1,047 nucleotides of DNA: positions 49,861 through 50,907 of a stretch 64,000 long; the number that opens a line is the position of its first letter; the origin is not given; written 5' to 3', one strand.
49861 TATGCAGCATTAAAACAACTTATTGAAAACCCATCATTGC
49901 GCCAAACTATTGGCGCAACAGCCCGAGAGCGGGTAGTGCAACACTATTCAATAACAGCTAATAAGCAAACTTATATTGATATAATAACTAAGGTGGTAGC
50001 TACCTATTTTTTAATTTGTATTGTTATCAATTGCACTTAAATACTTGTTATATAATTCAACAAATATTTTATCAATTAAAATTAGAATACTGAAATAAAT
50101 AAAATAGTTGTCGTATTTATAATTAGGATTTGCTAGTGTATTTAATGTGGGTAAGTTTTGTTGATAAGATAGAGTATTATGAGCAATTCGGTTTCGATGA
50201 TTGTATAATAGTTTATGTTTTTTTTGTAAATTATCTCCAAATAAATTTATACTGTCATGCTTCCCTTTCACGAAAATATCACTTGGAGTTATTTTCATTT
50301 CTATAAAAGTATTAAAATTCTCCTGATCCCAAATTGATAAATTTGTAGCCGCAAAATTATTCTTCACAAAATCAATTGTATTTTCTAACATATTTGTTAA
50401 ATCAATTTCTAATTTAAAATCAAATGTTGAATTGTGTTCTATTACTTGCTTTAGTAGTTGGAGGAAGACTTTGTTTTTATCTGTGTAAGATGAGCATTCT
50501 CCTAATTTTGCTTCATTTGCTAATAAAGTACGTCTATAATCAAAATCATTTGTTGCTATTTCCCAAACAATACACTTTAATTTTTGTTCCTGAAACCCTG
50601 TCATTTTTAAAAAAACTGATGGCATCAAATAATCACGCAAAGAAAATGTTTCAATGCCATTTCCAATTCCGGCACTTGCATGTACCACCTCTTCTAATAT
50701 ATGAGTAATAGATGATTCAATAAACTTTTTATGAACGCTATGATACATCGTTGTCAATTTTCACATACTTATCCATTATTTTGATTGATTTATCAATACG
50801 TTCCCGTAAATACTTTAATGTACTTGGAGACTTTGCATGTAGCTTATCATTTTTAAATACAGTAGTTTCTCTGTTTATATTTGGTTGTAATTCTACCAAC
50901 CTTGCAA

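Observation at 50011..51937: Two-gene DUF262 (ParB/GmrSD-N-like) + HEPN(MAE_28990-like) operon: candidate uncharacterised defence system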

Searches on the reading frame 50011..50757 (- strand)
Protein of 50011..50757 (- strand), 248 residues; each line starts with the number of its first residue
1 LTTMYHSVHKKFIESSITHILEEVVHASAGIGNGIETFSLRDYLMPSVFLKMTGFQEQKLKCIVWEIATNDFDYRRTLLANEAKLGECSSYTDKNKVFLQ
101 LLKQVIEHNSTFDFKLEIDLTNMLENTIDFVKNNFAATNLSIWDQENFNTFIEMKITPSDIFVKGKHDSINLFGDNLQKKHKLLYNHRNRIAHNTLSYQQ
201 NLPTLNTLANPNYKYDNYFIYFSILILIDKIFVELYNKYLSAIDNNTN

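Call 3: search_protein_families(library=pfam, proteins=[window:50011-50757:-], max_evalue=0.1)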
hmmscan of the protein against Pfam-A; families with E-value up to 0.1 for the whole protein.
window:50011-50757:- (248 aa): 0 families

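Call 4: search_protein_families(library=padloc, proteins=[window:50011-50757:-], max_evalue=1)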
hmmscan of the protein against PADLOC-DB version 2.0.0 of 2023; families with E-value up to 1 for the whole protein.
window:50011-50757:- (248 aa): 0 families

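Call 5: search_protein_families(library=ncbifam, proteins=[window:50011-50757:-], max_evalue=1)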
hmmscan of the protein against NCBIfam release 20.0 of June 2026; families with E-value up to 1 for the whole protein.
window:50011-50757:- (248 aa): 0 families

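Call 7: find_homologous_proteins(query=window:50011-50757:-, max_evalue=0.001)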
Query window:50011-50757:- (248 aa): 751 proteins with E <= 0.001 among 913 candidates; the best 120 are listed.
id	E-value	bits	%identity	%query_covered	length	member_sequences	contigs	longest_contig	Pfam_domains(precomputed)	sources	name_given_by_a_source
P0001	3.3e-158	542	100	99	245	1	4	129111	-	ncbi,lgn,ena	-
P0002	2.3e-96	340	64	99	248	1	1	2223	-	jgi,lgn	jgi:hypothetical protein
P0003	8.6e-93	328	61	99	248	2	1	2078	-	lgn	-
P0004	1.1e-92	328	63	99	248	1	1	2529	-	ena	-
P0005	6.6e-92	325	60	99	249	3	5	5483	-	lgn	-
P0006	1.6e-91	324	61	99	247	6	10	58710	-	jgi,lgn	jgi:hypothetical protein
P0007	3.2e-91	323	62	99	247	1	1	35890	-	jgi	-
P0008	1.3e-87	311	59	99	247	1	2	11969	-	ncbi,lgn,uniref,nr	ncbi:MAG: hypothetical protein O9282_14855 [Flavobacterium sp.]|uniref:hypothetical protein n=1 Tax=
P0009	6.3e-85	303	60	96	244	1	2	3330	-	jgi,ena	jgi:hypothetical protein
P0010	6.5e-85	303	55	100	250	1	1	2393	-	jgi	jgi:hypothetical protein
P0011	8.1e-83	296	61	96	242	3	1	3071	-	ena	-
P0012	8.6e-83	296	58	97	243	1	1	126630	-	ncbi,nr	ncbi:MAG: hypothetical protein KIT62_11605 [Cyclobacteriaceae bacterium]|nr:hypothetical protein [Cy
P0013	5.6e-82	293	57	98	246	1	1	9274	-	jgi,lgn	jgi:hypothetical protein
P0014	1.0e-81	292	57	98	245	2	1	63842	-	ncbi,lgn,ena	ncbi:MAG: hypothetical protein WC139_03120 [Candidatus Kapaibacterium sp.]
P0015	4.8e-81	290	56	96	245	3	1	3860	-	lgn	-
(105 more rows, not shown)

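Call 10: search_solved_structures(query=A1, max_evalue=10, show_alignments=3)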
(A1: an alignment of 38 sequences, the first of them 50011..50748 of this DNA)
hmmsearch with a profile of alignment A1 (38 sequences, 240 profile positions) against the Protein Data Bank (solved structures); distinct sequences matched with E-value up to 10: 2.
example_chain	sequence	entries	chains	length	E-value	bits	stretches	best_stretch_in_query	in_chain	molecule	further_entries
3w15_A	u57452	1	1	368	0.55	13.1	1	125-192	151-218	Peroxisomal targeting signal 2 receptor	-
4gla_C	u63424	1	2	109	0.8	12.5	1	15-40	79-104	OBody NL8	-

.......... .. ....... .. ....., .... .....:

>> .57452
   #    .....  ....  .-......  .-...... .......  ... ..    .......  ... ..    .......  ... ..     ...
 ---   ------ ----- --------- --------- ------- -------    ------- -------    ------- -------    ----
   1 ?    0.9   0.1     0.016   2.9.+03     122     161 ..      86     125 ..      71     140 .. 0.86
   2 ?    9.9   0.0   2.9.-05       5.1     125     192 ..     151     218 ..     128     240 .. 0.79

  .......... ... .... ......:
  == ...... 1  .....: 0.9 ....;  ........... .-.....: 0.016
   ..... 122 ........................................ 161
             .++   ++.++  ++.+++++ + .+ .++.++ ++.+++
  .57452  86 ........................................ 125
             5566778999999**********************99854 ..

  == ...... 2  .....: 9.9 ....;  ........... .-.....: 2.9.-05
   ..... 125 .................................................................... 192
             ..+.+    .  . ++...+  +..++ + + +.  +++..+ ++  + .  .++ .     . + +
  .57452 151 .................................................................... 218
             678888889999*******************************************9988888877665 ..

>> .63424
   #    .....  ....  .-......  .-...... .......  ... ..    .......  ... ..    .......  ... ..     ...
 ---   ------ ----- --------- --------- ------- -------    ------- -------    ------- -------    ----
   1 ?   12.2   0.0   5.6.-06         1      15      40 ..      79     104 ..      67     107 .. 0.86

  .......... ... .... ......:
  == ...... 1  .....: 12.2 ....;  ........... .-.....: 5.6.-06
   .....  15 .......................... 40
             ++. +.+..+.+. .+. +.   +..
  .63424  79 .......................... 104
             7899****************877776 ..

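Call 12: find_related_loci(query=A1, collection=genome_contigs, flank=8000)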
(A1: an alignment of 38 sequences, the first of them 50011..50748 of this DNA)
Query A1 (245 aa) in genome_contigs; peptide patterns used: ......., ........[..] (x = any residue, [..] = any of these).
179 stretches matched a pattern; 113 encode a relative of the query (tblastn E <= 1e-3); the best 80 are kept; 80 distinct loci.
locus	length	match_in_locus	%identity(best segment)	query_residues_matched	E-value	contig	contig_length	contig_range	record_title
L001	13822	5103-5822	58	6-245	8e-89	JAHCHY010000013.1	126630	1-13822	MAG: Cyclobacteriaceae bacterium isolate TGS_BAC9 BAC9_13, whole genome shotgun sequence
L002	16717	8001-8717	58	6-242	2e-87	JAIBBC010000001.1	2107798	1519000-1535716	MAG: Cyclobacteriaceae bacterium isolate SSF30 NODE_1_length_2107798_cov_108.311783, whole genome shotgun sequence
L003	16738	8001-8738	55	1-245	2e-87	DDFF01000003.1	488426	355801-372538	MAG TPA_asm: Bacteroidetes bacterium UBA1935 UBA1935_contig_51, whole genome shotgun sequence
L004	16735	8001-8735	57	1-243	6e-87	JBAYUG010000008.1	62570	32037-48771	MAG: Candidatus Kapaibacterium sp. isolate SO_2016_LW3_3 scaffold00688_LW162_2016, whole genome shotgun sequence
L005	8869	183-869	56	6-245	5e-80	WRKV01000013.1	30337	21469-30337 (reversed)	MAG: Bacteroidales bacterium isolate Th196P3bin126 Ga0099364_10002346, whole genome shotgun sequence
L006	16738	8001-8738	52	1-244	3e-78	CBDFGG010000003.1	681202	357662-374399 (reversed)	MAG: Flavobacteriales bacterium isolate 76369f57-89d7-45fe-8e93-6142481c29f0 genome assembly, contig: contig_3, whole ge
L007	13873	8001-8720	54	6-242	3e-78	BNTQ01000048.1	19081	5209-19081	Bacteroidia bacterium MS495-6 DNA, sequence048, whole genome shotgun sequence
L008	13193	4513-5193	52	6-236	3e-75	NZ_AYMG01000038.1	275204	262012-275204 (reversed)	Pedobacter jeongneungensis strain H1ai Contig38, whole genome shotgun sequence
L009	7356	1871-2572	54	9-242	3e-74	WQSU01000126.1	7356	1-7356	MAG: Lentimicrobiaceae bacterium isolate Co191P3bin3 JGI24695J34938_10006071, whole genome shotgun sequence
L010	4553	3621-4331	50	4-241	3e-73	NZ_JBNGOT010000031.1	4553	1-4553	Sunxiuqinia rutila strain 4-1364 c_000000000031, whole genome shotgun sequence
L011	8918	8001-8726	50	1-245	6e-73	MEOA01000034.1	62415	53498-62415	MAG: Bacteroidetes bacterium GWE2_42_24 gwe2_scaffold_329, whole genome shotgun sequence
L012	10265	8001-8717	50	1-243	2e-72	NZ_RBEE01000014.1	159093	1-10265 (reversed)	Pedobacter jejuensis strain TNB23 contig014, whole genome shotgun sequence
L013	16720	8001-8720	52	6-243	4e-72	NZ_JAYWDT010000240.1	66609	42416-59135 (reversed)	MAG: Flavobacterium sp. isolate GL96_DN_metabinner_2 GL96_DN_metabinner_2_239, whole genome shotgun sequence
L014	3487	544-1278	50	1-242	8e-71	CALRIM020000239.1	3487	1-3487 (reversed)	MAG: Rhizobium sp. Q54 isolate JJ-ACAR75-448-1-mx-bin489 genome assembly, contig: JJ-MOC9-23-C1219, whole genome shotgun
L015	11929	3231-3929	53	6-240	1e-70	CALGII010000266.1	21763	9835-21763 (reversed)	MAG TPA_asm: uncultured Ignavibacteriae bacterium isolate SRR3330206_bin.142_CONCOCT_v1.1_MAG genome assembly, contig: E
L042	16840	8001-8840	40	4-243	4e-61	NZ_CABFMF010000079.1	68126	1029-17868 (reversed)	Uncultured Streptococcus sp., whole genome shotgun sequence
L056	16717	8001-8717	44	6-241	1e-55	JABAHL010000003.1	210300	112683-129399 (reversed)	Moraxella osloensis strain 8444 NODE_3_length_210300_cov_43.811669, whole genome shotgun sequence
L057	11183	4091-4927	40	4-245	8e-56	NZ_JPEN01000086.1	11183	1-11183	Streptococcus sinensis strain HKU4 scaffold56, whole genome shotgun sequence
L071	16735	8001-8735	42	4-244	2e-52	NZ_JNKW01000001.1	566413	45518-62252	Lachnospira multipara LB2003 T537DRAFT_scaffold00001.1_C, whole genome shotgun sequence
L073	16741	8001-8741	43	4-242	2e-50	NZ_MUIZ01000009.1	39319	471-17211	Lactococcus petauri strain 159469 NODE_9_length_39319_cov_66.7024_ID_2324, whole genome shotgun sequence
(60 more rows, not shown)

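Call 20: predict_structure(alignment_id=A1)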
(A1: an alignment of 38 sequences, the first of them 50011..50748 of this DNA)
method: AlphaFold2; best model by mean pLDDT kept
length: 245 residues; sequences in the alignment: 38
mean_pLDDT: 80.5   pTM: 0.83
mean pLDDT of the five models: 80.5, 79.4, 77.5, 77.0, 77.0
residues with pLDDT >= 90: 83; 70-90: 103; 50-70: 50; < 50: 9
segments of 3 or more residues with pLDDT < 50: 160-164
pLDDT, mean of each block of 10 residues (from residue 1): 85 93 70 62 88 93 90 80 79 92 91 87 92 83 87 61 62 78 79 52 65 81 94 94 68
secondary structure, 60 per line:
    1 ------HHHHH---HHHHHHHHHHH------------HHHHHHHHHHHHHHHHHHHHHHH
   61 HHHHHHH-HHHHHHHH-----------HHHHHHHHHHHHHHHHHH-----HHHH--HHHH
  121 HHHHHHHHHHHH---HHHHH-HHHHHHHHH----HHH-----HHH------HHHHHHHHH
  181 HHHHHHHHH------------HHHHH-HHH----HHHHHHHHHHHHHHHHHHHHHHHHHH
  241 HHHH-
elements in order: H7-11 H15-25 H38-67 H69-76 H88-105 H111-114 H117-132 H136-140 H142-150 H172-189 H202-206 H215-244

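Call 21: search_protein_families(library=pfam, alignment_id=A1, max_evalue=10)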
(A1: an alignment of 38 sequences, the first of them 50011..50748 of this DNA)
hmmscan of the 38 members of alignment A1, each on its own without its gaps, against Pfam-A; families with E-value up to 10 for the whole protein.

A. member 1, window:50011-50748:- (245 aa): 0 families

B. families by the number of members that match (of 38 scanned): 19 families
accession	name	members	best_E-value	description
PF21635.2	Mov-10_helical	4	0.011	Helicase MOV-10, helical domain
PF25451.1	SCP2_Rv3818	3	0.03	Rv3818-like, SCP2-like domain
PF18735.6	HEPN_RiboL-PSP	2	0.009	RiboL-PSP-HEPN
PF18737.6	HEPN_MAE_28990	1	0.002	MAE_28990/MAE_18760-like HEPN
PF21084.3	DUF4423_like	1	0.021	Winged Helix-turn-helix domain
PF22680.2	Glyco_hydro_123_N_2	1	0.028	Glycoside hydrolase 123 N-terminal domain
PF22440.1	SirC_C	1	0.038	SirC C-terminal domain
PF12025.13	Phage_C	1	0.041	Phage protein C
PF17403.7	Nrap_D2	1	0.08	Nrap protein PAP/OAS-like domain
PF03629.24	SASA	1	0.086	Carbohydrate esterase, sialic acid-specific acetylesterase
PF00231.24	ATP-synt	1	0.11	ATP synthase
PF13076.11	Fur_reg_FbpA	1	0.11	Fur-regulated basic protein A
PF09195.17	Endonuc-BglII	1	0.12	Restriction endonuclease BglII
PF16512.11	RhoGAP-FF1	1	0.12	p190-A and -B Rho GAPs FF domain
PF23177.1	bHLH_IRO3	1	0.17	Iron-related transcription factor 3 bHLH domain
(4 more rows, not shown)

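Call 39: search_protein_families(library=padloc, alignment_id=A1, max_evalue=10)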
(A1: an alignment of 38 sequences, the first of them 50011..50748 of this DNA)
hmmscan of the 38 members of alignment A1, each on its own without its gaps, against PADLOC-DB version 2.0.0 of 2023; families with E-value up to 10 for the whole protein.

A. member 1, window:50011-50748:- (245 aa): 0 families

B. families by the number of members that match (of 38 scanned): 9 families
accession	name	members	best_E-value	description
PDLC02344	AbiD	16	1e-05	AbiD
PDLC03836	DzbB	1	7.5e-06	-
PDLC00945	Cas4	1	0.00068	"CRISPR-associated protein Cas4, subtype PREFRAN"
PDLC04000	PD-Lambda-5_A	1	0.005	-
PDLC05044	PDC-S58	1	0.0051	-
PDLC02044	Cas6d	1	0.016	-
PDLC00245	LmuA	1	0.033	DUF4297 domain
PDLC01687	Csx1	1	0.057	Csx1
PDLC01467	Cas13a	1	0.16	CAS-VI-A; effector__SPE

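Call 40: find_encoding_contigs(protein=P0001, flank=10000, max_places=4)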
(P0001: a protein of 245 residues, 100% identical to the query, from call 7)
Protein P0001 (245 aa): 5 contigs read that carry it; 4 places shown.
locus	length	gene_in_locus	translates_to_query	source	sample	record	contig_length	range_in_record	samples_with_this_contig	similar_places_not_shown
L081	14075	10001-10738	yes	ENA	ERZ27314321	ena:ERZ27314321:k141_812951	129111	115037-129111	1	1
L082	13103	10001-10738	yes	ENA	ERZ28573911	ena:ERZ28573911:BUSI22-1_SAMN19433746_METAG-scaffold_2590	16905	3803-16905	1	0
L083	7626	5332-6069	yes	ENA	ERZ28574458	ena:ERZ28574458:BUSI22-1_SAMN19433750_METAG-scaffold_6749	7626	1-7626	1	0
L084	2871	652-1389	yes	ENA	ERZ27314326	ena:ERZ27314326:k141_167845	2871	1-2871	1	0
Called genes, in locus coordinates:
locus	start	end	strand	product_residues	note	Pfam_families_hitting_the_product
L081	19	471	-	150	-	PF12867:DinB_2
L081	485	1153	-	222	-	PF10067:DUF2306 (weak)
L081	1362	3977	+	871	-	-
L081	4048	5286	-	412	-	PF00364:Biotin_lipoyl, PF02817:E3_binding, PF00198:2-oxoacid_dh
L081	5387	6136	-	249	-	-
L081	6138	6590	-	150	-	PF04342:DMT_6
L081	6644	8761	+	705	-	PF05572:Peptidase_M43, PF00801:PKD, PF18911:PKD_4, PF18962:Por_Secre_tail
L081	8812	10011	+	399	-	PF03235:GmrSD_N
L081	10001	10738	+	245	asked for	-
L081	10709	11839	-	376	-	PF00534:Glycos_transf_1, PF13692:Glyco_trans_1_4, PF13524:Glyco_trans_1_2 (weak)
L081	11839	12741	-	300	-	PF01209:Ubie_methyltran, PF03848:TehB (weak), PF13489:Methyltransf_23, PF08003:Methyltransf_9 (weak), PF08241:Methyltransf_11, PF08242:Methyltransf_12, PF13649:Methyltransf_25, PF13847:Methyltransf_31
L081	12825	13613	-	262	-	PF18962:Por_Secre_tail (faint)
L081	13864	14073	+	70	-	?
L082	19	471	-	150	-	PF12867:DinB_2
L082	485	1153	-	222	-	PF10067:DUF2306 (weak)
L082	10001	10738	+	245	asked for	-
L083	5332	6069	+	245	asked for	-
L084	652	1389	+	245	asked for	-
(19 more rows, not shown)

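Call 42: find_related_loci(query=A1, collection=viral_contigs, flank=8000)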
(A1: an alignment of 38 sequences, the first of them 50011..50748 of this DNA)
Query A1 (245 aa) in viral_contigs; peptide patterns used: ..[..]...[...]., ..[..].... (x = any residue, [..] = any of these).
148 stretches matched a pattern; 5 encode a relative of the query (tblastn E <= 1e-3); 5 distinct loci.
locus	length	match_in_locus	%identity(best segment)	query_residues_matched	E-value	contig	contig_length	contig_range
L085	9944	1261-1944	45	4-236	6e-61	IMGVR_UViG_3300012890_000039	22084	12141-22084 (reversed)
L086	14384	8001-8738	35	6-240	4e-38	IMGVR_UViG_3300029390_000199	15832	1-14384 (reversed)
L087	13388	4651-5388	35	6-240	4e-38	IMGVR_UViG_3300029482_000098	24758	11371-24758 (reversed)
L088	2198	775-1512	35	6-240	3e-38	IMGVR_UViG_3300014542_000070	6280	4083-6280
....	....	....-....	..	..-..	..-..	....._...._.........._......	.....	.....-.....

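Call 45: search_protein_families(library=pfam, alignment_id=A2, max_evalue=0.00001)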
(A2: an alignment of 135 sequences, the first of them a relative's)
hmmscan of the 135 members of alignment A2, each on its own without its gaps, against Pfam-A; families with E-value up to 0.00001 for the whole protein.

A. member 1, L001:1983-2258:+ (91 aa): 0 families

B. families by the number of members that match (of 135 scanned): 144 families (the first 25 are shown)
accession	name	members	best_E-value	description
PF19775.4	DUF6261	4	8.7e-41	Family of unknown function (DUF6261)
PF01863.23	YgjP-like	3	5.2e-56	YgjP-like, metallopeptidase domain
PF00986.26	DNA_gyraseB_C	3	2.4e-31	DNA gyrase B subunit, carboxyl terminus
PF13091.12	PLDc_2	3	6.5e-11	PLD-like domain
PF02219.23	MTHFR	2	6.3e-81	Methylenetetrahydrofolate reductase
PF00206.25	Lyase_1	2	2.3e-72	Lyase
PF00204.31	DNA_gyraseB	2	6.1e-57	DNA gyrase B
PF02222.28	ATP-grasp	2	1.8e-50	ATP-grasp domain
PF22660.2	RS_preATP-grasp-like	2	6.6e-28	Ribonucleotide synthetase preATP-grasp domain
PF10397.14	ADSL_C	2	8.4e-26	Adenylosuccinate lyase C-terminus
PF12833.13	HTH_18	2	2.7e-20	Helix-turn-helix domain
PF01751.28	Toprim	2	3.3e-19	Toprim domain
PF17769.7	PurK_C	2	7.9e-18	Phosphoribosylaminoimidazole carboxylase C-terminal domain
PF00158.32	Sigma54_activat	2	1.2e-17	Sigma-54 interaction domain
PF02518.31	HATPase_c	2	3e-17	Histidine kinase-, DNA gyrase B-, and HSP90-like ATPase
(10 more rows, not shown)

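Call 46: search_protein_families(library=padloc, alignment_id=A2, max_evalue=1e-10)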
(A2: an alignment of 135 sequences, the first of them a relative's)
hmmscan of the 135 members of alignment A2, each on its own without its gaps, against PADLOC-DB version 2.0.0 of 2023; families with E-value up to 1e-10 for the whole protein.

A. member 1, L001:1983-2258:+ (91 aa): 0 families

B. families by the number of members that match (of 135 scanned): 155 families (the first 25 are shown)
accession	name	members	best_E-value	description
PDLC04919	PDC-S13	2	2.1e-117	-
PDLC02175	Drt3a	2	6e-108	-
PDLC03768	Drt3a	2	1.6e-106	DRT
PDLC03083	Specificity_I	2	5.4e-83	Type I specificity subunit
PDLC04918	PDC-S13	2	3.1e-61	-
PDLC03754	RT_UG17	2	3.8e-32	DRT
PDLC03865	LmuB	2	6.4e-30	-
PDLC04871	PDC-S05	2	1.8e-27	-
PDLC01136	RT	2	1.8e-18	RT (reverse transcriptase)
PDLC03756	RT_UG19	2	3e-17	DRT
PDLC01607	RT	2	2e-16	"CAS-I,CAS-II,CAS-III,CAS-IV,CAS-V,CAS-VI; acquisition_associated"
PDLC03757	Drt2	2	1.1e-15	DRT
PDLC02063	Cas1_IIIb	2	2.2e-15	-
PDLC02173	Drt2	2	2.9e-11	-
PDLC03049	REase_I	1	0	Type I restriction enzyme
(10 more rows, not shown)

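Call 59: search_protein_representatives(alignment_id=A1)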
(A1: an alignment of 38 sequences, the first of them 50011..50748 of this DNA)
Query: 38 sequences, 240 profile positions. Proteins with E-value up to 0.001 (for the whole library): 488; up to 1e-10: 416; up to 1e-30: 276. The best 150 are listed.
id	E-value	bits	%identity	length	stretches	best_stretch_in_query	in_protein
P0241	9.4e-105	365.9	-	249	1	3-238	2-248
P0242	2.0e-100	351.7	-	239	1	1-234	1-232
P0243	9.7e-89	313.5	-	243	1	1-238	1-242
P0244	9.2e-88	310.3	-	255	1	2-237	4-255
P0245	1.2e-83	296.8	-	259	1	3-239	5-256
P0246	1.7e-82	293.0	-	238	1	1-236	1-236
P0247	2.8e-82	292.3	-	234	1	1-234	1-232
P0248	4.1e-82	291.8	-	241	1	2-238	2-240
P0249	1.3e-80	286.9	-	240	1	1-236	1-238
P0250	6.9e-79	281.2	-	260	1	3-234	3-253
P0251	7.5e-79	281.1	-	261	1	1-239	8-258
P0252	2.4e-78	279.4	-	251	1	3-237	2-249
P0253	2.5e-77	276.1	-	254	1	2-239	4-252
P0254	4.6e-77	275.3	-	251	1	2-238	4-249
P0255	4.6e-77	275.3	-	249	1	1-239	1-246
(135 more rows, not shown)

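Call 63: search_dna_similar(query=window:50011-50748:-, collection=plasmids, mode=protein, max_evalue=0.001, max_rows=20)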
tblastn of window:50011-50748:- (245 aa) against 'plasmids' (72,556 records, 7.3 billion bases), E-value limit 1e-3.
No match.
